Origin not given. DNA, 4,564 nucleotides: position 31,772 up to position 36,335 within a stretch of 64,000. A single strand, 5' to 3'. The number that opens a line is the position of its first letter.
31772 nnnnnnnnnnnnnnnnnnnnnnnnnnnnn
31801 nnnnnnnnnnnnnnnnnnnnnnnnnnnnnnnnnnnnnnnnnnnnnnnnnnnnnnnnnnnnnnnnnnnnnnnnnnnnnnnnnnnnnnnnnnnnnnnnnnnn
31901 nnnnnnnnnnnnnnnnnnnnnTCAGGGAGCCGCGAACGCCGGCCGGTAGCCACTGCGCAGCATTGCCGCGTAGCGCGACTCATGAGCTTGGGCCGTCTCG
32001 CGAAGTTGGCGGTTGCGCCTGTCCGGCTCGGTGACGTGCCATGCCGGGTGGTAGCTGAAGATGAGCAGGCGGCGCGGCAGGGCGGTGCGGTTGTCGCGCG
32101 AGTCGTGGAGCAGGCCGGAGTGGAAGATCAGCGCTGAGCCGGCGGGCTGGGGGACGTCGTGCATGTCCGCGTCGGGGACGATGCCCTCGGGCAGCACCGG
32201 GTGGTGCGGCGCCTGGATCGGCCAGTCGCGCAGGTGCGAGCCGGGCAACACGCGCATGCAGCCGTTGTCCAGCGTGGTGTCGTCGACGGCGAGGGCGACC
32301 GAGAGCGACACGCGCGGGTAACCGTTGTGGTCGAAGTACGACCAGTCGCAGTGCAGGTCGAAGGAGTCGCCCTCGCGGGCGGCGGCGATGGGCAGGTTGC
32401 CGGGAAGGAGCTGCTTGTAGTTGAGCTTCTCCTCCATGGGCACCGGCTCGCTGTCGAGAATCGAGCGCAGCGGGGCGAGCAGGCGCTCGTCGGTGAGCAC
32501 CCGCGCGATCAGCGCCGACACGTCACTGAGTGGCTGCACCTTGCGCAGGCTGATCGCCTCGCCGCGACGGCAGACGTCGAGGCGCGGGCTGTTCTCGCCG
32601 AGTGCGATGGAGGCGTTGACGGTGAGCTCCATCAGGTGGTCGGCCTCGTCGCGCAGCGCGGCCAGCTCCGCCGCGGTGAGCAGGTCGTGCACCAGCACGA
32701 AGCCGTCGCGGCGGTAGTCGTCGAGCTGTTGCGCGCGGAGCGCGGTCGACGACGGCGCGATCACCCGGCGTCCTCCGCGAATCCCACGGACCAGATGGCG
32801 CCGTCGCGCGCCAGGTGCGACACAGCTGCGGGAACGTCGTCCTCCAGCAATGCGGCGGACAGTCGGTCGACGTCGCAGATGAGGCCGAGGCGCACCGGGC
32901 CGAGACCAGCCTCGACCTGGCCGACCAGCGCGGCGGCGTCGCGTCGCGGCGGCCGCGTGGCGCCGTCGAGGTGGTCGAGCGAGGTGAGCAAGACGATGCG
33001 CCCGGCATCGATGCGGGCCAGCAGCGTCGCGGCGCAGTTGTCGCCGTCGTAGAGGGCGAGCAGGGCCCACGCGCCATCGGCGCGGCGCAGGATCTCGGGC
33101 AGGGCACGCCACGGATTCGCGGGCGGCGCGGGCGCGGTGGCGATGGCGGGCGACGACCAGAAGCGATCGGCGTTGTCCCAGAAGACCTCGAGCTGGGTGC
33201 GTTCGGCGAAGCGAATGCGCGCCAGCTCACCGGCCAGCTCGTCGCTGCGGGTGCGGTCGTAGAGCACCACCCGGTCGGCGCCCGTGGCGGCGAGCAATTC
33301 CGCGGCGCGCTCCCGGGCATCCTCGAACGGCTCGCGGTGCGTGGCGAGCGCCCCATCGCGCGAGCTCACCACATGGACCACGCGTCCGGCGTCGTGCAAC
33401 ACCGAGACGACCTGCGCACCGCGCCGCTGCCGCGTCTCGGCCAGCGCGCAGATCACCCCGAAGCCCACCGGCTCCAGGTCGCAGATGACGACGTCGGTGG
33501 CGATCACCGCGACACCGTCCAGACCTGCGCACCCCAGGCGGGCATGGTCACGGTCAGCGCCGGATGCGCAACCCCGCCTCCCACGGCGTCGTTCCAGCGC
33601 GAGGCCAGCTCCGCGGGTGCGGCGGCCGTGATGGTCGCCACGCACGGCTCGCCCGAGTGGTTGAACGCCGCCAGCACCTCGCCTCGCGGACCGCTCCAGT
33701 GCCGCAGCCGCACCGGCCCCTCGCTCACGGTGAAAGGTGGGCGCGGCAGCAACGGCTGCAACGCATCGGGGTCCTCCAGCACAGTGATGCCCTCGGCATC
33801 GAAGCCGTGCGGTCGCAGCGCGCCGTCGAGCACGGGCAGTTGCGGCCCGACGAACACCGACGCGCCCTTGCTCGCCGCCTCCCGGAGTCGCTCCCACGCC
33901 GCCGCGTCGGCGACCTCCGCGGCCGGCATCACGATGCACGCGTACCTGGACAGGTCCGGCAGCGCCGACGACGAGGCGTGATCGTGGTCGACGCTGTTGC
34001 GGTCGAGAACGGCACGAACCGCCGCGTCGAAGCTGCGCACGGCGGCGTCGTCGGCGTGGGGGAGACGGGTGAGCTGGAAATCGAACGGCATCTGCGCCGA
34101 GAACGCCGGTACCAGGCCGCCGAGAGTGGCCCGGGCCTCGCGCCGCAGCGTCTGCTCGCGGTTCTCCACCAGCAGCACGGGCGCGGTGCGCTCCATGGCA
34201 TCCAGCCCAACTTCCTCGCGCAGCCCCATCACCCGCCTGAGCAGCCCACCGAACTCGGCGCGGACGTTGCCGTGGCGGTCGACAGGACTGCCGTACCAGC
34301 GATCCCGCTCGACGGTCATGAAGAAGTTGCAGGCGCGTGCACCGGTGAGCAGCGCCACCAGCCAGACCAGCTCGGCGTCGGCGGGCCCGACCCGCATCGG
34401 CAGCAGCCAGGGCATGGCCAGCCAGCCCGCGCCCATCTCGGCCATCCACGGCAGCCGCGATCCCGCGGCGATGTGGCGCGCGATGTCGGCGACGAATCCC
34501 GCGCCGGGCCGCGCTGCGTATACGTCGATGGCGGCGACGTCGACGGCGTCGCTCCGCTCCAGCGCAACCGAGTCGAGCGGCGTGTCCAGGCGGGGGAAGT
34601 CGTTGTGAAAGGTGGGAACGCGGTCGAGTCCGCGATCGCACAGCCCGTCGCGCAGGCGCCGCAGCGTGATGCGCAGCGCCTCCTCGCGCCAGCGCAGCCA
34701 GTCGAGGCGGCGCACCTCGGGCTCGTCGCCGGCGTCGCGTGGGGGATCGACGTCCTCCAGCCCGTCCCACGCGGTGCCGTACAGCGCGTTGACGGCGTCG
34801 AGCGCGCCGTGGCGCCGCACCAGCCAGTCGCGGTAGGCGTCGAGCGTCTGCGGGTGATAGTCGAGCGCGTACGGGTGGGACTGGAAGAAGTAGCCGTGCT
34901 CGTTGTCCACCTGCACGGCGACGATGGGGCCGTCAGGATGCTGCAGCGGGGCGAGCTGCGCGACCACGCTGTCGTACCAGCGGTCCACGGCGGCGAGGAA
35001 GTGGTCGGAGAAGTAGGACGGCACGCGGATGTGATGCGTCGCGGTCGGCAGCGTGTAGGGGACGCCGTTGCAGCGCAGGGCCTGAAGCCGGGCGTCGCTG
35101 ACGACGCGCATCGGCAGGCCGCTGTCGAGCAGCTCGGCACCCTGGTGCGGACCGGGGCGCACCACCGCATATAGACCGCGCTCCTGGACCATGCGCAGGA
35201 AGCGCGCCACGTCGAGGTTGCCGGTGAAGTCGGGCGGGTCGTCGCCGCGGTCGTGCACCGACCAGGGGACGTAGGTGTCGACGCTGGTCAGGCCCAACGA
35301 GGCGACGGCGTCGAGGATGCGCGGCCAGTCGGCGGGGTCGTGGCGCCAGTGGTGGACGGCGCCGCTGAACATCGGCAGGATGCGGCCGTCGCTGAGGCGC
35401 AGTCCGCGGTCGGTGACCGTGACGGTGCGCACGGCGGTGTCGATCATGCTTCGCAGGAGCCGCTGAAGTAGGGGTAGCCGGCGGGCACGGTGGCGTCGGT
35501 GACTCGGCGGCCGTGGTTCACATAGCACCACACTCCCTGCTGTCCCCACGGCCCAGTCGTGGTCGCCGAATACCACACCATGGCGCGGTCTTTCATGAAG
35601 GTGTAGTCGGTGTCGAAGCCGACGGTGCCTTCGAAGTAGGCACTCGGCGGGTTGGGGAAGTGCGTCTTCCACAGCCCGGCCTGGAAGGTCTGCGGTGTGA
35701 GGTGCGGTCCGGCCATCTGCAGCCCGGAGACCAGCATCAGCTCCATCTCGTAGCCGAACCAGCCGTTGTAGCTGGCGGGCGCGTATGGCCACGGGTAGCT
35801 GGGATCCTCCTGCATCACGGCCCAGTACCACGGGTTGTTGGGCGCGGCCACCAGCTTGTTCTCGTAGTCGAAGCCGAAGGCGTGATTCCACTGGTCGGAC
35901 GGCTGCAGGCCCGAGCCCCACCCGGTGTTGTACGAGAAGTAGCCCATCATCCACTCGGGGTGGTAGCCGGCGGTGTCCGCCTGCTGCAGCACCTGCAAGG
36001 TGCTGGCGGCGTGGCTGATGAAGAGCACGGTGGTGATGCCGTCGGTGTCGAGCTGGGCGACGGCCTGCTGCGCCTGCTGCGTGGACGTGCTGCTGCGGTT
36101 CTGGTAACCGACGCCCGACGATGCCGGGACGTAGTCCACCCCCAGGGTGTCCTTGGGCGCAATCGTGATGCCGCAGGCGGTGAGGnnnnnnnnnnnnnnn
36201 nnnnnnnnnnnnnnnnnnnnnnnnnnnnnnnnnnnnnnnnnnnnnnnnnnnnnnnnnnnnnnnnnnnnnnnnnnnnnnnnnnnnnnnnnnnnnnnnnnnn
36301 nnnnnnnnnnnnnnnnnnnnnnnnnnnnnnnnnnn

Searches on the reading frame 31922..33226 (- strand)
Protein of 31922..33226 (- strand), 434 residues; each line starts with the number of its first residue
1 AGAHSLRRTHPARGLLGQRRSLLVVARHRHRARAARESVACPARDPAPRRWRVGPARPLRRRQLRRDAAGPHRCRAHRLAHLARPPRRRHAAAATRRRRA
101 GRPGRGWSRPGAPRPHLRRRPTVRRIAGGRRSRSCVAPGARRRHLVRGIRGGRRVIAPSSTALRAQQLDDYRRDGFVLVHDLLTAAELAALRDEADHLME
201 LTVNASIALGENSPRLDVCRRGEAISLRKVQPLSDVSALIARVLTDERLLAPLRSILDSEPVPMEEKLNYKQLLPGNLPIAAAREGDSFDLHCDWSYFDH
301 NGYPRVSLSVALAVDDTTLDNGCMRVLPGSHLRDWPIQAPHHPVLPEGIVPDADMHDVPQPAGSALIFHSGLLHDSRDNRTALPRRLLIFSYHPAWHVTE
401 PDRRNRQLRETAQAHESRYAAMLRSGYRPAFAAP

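Call 45: search_protein_families(library=pfam, proteins=[window:31922-33226:-], max_evalue=0.0001)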
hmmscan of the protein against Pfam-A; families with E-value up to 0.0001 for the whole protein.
window:31922-33226:- (434 aa): 1 family
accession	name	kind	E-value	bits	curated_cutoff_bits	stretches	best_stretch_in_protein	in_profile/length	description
PF05721.19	PhyH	-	1.9e-27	97.4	22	1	171-386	1-212/213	Phytanoyl-CoA dioxygenase (PhyH)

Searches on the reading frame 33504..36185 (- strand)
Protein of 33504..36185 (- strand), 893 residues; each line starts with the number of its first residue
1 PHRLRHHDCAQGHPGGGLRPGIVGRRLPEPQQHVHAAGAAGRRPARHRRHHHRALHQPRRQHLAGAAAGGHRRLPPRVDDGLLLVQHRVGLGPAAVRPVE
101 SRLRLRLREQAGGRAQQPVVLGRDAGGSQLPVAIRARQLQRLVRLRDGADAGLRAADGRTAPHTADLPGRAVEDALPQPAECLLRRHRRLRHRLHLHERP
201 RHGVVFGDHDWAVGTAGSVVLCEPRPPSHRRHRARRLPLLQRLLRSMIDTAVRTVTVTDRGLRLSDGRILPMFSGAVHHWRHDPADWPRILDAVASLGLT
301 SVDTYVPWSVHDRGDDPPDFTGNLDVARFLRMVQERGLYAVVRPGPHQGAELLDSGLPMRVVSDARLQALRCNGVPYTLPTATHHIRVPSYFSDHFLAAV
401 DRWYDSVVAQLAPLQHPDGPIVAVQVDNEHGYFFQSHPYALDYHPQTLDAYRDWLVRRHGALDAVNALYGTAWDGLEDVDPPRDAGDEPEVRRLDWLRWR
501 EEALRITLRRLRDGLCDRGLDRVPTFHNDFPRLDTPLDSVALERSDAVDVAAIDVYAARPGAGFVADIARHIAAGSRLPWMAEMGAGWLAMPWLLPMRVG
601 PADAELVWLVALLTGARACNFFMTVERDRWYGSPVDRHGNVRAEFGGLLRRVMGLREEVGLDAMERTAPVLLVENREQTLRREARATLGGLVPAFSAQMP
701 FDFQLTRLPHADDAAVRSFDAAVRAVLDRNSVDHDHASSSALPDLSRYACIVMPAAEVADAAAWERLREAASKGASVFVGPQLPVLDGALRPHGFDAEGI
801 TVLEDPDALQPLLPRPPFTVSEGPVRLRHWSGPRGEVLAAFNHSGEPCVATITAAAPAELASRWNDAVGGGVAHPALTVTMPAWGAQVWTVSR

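Call 45: search_protein_families(library=pfam, proteins=[window:33504-36185:-], max_evalue=0.0001)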
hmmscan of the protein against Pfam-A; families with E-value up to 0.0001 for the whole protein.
window:33504-36185:- (893 aa): 2 families
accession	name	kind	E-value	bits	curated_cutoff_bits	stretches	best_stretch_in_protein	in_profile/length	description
PF01301.25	Glyco_hydro_35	-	8.7e-34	118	27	1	265-457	4-173/319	Glycosyl hydrolases family 35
PF02449.21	Glyco_hydro_42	-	3.1e-09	37.1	21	1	392-558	104-264/376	Beta-galactosidase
